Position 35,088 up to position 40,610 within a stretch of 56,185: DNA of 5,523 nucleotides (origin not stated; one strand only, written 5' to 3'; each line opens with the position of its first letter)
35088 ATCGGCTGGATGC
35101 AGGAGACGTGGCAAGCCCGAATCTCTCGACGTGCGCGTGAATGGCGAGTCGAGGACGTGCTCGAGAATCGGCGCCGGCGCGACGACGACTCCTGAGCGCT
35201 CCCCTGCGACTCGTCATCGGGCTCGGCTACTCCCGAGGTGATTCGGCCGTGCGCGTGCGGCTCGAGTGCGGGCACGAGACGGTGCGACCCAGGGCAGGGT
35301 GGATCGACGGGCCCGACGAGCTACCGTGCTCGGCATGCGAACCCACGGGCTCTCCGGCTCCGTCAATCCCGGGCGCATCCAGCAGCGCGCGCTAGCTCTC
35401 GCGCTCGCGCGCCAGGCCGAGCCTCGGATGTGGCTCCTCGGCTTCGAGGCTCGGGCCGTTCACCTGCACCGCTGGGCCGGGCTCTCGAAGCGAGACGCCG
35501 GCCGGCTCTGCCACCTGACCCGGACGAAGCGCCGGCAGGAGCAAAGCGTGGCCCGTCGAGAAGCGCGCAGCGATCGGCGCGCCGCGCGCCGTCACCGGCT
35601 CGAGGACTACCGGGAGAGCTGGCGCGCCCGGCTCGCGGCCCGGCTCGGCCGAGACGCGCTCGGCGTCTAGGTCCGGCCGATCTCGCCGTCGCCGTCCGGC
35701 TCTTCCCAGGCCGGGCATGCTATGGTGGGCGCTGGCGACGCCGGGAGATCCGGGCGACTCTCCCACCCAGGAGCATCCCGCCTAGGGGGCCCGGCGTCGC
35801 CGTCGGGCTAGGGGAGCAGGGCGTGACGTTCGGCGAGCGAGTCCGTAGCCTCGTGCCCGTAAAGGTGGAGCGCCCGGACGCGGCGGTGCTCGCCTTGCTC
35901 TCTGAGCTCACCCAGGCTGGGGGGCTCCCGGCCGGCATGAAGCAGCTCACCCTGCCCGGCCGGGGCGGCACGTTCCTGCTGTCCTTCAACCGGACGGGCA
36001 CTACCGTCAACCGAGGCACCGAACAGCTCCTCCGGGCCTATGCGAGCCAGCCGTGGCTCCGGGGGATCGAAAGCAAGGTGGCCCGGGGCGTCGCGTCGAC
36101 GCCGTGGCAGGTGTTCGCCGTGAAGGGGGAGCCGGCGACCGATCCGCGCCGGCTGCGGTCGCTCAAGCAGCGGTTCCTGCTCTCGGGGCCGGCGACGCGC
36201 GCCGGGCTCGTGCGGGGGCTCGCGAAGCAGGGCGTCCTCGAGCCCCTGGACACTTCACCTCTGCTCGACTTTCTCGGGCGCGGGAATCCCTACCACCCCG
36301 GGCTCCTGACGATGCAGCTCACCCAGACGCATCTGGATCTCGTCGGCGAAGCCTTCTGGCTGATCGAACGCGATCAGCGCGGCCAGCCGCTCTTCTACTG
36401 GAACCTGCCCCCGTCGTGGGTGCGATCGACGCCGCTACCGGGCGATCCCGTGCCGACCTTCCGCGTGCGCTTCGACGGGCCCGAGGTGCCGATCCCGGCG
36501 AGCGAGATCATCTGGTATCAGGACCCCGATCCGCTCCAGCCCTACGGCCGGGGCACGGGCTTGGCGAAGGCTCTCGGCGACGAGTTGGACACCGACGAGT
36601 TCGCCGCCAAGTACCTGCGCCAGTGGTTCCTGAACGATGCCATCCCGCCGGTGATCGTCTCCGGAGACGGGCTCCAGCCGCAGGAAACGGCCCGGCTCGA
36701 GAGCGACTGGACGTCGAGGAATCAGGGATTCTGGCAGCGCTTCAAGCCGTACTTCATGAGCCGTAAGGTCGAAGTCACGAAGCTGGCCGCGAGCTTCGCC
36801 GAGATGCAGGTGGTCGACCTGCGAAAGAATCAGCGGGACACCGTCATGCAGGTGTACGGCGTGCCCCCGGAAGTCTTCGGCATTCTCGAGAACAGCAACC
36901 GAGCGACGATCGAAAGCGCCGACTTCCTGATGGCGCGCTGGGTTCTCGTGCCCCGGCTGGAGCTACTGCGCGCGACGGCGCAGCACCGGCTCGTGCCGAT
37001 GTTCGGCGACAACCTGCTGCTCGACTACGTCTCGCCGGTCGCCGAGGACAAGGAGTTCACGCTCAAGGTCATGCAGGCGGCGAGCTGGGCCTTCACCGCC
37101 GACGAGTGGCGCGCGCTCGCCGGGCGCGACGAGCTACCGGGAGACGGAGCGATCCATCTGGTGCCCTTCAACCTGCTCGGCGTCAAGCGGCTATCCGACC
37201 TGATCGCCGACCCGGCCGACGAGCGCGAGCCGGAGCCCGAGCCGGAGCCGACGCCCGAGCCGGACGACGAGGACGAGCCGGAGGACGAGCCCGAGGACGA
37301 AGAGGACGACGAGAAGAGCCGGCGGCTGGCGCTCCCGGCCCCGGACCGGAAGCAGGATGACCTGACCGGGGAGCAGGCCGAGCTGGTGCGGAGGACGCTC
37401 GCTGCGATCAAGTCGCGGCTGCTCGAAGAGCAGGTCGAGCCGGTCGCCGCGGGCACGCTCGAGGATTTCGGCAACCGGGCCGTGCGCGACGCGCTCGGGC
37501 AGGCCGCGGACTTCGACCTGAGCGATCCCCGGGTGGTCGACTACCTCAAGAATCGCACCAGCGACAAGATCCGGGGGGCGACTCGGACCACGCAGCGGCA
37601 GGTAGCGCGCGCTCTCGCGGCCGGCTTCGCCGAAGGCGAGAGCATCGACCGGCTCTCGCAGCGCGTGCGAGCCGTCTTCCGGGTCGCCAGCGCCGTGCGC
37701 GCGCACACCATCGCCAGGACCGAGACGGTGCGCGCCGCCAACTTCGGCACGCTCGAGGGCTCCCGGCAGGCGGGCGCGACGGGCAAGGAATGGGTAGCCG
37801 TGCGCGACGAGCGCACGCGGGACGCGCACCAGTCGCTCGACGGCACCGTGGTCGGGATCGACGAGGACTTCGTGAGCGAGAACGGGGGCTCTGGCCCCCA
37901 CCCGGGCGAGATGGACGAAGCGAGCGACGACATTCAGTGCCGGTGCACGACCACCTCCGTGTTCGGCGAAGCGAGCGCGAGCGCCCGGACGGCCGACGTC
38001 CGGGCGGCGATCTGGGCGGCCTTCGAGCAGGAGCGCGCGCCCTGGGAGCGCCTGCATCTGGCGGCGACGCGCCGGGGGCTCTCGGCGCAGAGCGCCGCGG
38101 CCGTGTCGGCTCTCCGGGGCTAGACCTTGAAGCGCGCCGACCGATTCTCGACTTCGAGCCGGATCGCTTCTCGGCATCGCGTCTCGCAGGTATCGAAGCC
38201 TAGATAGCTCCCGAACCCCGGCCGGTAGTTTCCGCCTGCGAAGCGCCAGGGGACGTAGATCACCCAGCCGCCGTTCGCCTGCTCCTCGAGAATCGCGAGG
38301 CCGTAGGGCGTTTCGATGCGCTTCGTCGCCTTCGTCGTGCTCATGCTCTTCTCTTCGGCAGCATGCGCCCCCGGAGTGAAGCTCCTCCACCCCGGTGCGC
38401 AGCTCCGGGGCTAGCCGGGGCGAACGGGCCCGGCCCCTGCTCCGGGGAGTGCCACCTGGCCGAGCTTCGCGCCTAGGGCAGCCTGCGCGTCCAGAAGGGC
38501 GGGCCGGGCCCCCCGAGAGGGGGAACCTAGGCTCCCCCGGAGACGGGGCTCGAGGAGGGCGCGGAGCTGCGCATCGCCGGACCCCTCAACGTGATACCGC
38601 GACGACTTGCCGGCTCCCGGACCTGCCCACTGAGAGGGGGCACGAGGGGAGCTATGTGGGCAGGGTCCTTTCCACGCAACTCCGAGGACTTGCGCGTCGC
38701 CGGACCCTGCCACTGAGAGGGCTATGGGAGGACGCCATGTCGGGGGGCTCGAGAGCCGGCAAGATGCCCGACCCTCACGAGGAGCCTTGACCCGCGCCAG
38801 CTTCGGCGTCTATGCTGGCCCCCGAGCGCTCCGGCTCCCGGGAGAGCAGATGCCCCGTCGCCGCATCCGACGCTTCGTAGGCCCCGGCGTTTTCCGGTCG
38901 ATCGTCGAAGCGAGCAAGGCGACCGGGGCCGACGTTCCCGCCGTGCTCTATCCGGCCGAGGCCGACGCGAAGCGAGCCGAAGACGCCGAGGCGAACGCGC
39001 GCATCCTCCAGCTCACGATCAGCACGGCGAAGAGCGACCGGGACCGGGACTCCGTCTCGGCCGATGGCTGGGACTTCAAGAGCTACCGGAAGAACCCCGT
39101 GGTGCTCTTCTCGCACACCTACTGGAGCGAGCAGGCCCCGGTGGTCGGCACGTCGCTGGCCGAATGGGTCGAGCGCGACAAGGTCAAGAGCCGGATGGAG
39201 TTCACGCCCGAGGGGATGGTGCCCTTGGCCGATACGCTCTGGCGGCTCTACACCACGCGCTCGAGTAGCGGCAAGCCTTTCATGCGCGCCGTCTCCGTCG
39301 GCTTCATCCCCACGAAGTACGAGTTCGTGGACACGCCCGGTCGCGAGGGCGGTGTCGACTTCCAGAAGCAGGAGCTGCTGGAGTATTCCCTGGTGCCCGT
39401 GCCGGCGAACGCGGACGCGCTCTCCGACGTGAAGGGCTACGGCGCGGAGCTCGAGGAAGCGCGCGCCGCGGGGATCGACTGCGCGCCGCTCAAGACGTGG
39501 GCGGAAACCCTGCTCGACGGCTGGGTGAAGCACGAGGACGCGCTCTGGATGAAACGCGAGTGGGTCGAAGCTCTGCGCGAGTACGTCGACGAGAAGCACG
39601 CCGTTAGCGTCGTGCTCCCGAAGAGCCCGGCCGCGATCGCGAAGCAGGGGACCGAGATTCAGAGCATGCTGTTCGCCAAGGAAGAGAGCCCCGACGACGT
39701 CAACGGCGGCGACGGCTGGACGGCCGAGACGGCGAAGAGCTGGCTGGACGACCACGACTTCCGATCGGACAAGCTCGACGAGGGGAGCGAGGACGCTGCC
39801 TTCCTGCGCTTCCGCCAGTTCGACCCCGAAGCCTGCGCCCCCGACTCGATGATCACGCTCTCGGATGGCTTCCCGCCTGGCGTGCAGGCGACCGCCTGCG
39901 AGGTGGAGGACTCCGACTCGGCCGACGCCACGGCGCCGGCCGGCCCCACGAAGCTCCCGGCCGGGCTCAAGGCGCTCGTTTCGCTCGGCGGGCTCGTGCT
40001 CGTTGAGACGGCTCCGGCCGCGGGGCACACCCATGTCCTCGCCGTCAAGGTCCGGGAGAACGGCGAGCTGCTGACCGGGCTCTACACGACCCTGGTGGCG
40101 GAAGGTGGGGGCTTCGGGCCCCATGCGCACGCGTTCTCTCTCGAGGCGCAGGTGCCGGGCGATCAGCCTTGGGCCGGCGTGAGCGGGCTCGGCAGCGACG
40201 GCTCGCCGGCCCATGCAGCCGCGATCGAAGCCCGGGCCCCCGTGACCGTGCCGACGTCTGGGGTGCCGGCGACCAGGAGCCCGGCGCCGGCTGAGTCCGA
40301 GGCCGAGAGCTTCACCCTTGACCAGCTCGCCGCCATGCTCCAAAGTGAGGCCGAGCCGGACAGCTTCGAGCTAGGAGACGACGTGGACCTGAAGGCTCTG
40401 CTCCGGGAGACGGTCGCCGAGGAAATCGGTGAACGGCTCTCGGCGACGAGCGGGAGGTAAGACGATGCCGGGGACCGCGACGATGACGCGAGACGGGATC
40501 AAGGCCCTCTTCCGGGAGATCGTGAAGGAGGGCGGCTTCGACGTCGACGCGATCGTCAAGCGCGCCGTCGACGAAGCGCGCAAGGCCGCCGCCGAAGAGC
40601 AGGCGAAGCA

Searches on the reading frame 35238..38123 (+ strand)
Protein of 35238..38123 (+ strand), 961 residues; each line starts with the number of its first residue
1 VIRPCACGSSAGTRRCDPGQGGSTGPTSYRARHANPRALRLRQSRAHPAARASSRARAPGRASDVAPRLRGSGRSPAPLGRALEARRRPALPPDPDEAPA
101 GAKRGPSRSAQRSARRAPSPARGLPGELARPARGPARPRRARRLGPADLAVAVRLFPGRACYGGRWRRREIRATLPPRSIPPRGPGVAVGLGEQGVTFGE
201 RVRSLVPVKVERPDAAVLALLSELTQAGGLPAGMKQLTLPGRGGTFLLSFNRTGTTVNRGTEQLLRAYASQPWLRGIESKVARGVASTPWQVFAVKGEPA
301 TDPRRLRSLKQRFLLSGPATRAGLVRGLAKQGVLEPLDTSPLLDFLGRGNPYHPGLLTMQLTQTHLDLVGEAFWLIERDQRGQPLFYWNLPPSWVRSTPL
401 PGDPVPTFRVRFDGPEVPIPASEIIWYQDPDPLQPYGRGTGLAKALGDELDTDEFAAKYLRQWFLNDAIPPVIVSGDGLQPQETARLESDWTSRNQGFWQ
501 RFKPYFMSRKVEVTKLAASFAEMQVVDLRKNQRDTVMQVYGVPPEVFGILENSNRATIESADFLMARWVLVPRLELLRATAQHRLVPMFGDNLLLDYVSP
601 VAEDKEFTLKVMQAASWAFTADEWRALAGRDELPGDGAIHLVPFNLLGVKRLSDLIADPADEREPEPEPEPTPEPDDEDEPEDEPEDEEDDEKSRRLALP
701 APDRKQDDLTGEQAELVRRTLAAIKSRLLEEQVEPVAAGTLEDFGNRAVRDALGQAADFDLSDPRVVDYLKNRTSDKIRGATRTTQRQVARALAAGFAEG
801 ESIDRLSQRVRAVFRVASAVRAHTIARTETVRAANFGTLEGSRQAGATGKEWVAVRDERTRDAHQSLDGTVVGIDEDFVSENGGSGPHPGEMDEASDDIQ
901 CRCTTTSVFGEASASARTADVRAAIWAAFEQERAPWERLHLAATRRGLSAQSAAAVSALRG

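Call 10: search_protein_families(library=pfam, proteins=[window:35238-38123:+])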
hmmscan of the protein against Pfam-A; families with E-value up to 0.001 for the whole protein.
window:35238-38123:+ (961 aa): 2 families
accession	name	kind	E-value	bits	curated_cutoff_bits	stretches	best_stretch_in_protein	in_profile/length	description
PF04860.17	Phage_portal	-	2e-34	119.7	39.1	1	335-628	30-320/321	Phage portal protein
PF04233.19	Phage_Mu_F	-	9.5e-20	71.9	29.6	1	788-905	2-111/112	Phage Mu protein F like protein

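Call 19: find_related_loci(query=window:35238-38123:+, collection=viral_contigs, flank=10000)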
Query window:35238-38123:+ (961 aa) in viral_contigs; peptide patterns used: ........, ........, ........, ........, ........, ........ (x = any residue, [..] = any of these).
54 stretches matched a pattern; 4 encode a relative of the query (tblastn E <= 1e-3); 4 distinct loci.
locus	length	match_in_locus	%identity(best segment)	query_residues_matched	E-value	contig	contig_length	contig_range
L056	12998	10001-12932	93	1-960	0e+0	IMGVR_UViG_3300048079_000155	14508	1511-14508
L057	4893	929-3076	43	233-960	0e+0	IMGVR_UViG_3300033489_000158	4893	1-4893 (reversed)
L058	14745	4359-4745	33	779-903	4e-10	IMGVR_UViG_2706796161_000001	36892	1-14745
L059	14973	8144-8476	29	770-876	5e-5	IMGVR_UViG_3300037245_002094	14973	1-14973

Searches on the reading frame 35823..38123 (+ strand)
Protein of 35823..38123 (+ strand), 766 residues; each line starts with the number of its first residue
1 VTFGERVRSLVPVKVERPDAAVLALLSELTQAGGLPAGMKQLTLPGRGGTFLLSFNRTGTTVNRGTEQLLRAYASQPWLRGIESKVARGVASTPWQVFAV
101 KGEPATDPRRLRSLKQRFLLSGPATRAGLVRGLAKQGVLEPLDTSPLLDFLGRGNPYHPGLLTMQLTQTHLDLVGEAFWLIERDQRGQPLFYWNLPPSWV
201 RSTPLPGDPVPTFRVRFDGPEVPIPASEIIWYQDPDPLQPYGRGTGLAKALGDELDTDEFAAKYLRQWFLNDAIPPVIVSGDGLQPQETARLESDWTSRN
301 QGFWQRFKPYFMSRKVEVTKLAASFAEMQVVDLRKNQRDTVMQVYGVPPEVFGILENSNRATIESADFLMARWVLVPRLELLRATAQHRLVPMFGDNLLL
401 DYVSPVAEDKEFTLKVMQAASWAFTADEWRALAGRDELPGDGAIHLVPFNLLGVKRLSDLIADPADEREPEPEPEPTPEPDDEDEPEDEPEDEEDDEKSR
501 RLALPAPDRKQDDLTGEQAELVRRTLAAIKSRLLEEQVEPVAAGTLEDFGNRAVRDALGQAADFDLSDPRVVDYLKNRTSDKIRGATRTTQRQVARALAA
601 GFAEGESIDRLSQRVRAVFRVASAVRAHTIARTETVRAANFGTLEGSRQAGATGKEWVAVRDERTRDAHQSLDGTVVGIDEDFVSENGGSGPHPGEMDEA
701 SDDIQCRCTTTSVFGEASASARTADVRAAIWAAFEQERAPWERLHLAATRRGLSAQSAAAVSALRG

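Call 119: search_dna_similar(query=window:35823-38123:+, collection=phages, mode=protein, max_rows=12)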
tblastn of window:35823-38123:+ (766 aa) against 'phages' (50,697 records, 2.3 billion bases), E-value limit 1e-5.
Records with a match: 143; places in all: 143; records where one place covers at least 80% of the query: 0.
Best place of each record, by identity: <60% 143.
By first word of the organism name: Staphylococcus 34; Bacillus 20; Gordonia 15; Clostridium 15; Lactococcus 12; Pseudoalteromonas 7; Listeria 5; Streptomyces 4; Enterococcus 4; Roseobacter 4; and 14 more.
By host as written in the record: Staphylococcus epidermidis 13; Clostridium perfringens 12; - 10; Lactococcus lactis 10; Bacillus subtilis 9; Gordonia rubripertincta NRRL B-16540 7; Gordonia terrae 3612 6; Enterococcus faecalis 4; and 49 more.
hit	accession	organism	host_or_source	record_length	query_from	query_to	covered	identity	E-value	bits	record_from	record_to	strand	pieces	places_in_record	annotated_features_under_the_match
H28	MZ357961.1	Bacillus phage Flasso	Bacillus cereus MCR1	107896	64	714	73%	31.2%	7e-56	283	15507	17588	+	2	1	portal protein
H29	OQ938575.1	Streptomyces phage OnionKnight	Streptomyces lividans JI 1326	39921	216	741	54%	31.2%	3e-15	148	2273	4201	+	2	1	3: portal protein | 4: hypothetical protein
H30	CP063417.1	Parageobacillus phage JGon-2020a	Parageobacillus thermoglucosidasius 23.6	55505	139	694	73%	23.1%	2e-22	109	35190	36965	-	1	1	record has no annotation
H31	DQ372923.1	Streptomyces phage mu1/6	Streptomyces aureofaciens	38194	155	711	58%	28.6%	2e-9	133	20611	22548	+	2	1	portal protein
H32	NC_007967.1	Streptomyces phage mu1/6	Streptomyces aureofaciens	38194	155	711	58%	28.6%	2e-9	133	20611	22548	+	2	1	portal protein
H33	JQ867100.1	Marinomonas phage P12026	Marinomonas sp. IMCC12026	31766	143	715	53%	28.8%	2e-10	135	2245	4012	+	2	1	phage portal protein, HK97 family | hypothetical protein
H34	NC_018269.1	Marinomonas phage P12026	Marinomonas sp. IMCC12026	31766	143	715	53%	28.8%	2e-10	135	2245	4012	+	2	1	portal protein | head morphogenesis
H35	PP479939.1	Faecalibacterium phage Roos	Faecalibacterium sp. FM8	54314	119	434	41%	32.9%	6e-44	177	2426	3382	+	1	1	portal protein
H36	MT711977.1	Streptomyces phage Dagobah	Streptomyces coelicolor M600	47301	62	411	46%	26.7%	5e-19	99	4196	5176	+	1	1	portal protein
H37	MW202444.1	Bacteriophage sp.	Manatee Spring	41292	135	419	37%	24.2%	4e-9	66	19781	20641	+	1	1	portal protein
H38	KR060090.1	Pseudoalteromonas phage Pq0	Pseudoalteromonas sp. Bq0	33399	137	402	35%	25.3%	4e-7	60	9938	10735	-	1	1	gene transfer agent portal protein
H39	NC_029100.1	Pseudoalteromonas phage Pq0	Pseudoalteromonas sp. Bq0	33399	137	402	35%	25.3%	4e-7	60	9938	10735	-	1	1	portal protein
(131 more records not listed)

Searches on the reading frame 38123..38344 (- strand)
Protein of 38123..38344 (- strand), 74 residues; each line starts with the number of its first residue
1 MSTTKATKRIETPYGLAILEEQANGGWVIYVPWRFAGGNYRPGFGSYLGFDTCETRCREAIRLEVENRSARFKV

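Call 29: find_encoding_contigs(protein=window:38123-38344:-, flank=10000, max_places=10)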
Protein seq(74 aa) (74 aa): no gene with exactly this product is on record in the collection.

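Call 35: search_protein_families(library=phrogs, proteins=[window:38123-38344:-], max_evalue=0.01)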
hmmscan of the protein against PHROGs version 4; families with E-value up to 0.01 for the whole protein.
seq(74 aa): 0 families

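Call 36: search_protein_families(library=pfam, proteins=[window:38123-38344:-], max_evalue=0.01)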
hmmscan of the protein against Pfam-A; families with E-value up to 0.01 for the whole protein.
seq(74 aa): 0 families

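Call 101: find_homologous_proteins(query=window:38123-38344:-, max_evalue=0.01)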
Query seq(74 aa) (74 aa): 1 proteins with E <= 0.01 among 1 candidates.
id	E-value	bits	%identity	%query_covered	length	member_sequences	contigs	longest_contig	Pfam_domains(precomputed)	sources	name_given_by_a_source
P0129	1.4e-44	166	100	100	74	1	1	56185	-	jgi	jgi:hypothetical protein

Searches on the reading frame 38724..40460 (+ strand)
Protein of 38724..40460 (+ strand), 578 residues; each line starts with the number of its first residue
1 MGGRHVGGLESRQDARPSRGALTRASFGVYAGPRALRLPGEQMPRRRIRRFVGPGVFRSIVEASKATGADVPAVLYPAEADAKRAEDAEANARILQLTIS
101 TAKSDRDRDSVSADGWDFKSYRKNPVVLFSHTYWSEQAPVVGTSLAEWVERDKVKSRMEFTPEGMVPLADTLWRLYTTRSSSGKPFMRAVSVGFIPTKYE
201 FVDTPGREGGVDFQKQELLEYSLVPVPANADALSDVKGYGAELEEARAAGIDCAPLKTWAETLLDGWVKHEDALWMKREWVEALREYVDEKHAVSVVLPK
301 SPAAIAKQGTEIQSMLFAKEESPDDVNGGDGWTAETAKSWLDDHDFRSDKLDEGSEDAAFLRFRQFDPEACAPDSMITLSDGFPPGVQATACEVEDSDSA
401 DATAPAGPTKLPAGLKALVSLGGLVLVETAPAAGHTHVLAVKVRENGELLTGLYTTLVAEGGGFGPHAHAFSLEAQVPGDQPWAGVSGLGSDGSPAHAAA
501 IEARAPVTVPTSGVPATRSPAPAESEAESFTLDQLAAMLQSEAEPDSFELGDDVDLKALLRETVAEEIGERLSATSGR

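Call 10: search_protein_families(library=pfam, proteins=[window:38724-40460:+])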
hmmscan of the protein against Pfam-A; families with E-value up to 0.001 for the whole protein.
window:38724-40460:+ (578 aa): 0 families

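Call 35: search_protein_families(library=phrogs, proteins=[window:38724-40460:+], max_evalue=0.01)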
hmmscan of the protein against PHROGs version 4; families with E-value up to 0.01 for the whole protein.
window:38724-40460:+ (578 aa): 4 families
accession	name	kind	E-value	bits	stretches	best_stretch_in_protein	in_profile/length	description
phrog_617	-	head and packaging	1.5e-14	54.8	1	88-232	21-156/626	major head protein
phrog_80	-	head and packaging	3e-10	40.9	1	105-248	249-389/607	head maturation protease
phrog_11321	-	unknown function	5.8e-07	30.3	1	113-241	21-143/327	-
phrog_4523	-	head and packaging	0.0027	17.5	1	126-232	73-170/644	major head and protease protein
